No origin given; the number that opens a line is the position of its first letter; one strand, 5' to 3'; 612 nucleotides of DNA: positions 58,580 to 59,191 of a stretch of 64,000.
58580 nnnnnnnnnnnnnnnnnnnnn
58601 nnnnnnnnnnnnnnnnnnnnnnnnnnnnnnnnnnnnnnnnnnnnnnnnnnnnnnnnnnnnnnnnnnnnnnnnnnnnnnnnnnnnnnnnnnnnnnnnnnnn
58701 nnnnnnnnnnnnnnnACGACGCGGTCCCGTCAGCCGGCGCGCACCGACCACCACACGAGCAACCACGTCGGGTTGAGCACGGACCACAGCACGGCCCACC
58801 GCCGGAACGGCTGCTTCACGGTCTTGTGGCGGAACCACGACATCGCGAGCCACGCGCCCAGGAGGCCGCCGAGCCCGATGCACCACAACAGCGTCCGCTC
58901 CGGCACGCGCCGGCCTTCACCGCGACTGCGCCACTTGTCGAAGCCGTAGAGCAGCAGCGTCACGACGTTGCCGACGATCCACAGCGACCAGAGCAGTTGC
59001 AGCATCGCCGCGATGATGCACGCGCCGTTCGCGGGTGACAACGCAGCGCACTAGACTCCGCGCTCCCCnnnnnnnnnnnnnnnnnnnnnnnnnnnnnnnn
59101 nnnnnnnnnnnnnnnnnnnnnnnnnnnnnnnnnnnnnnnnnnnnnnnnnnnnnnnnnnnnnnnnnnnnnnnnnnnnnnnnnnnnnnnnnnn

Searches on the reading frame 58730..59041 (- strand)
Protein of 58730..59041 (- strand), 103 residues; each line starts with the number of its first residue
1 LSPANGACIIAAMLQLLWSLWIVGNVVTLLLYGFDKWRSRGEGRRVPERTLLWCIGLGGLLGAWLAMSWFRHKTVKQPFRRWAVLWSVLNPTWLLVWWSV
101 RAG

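Call 39: search_protein_families(library=pfam, proteins=[window:58730-59041:-], max_evalue=0.001)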
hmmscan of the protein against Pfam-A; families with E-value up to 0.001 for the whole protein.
window:58730-59041:- (103 aa): 1 family
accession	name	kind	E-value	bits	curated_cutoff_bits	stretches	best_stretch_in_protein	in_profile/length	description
PF06961.18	DUF1294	-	6.2e-21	74.9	25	1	25-79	1-55/55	Protein of unknown function (DUF1294)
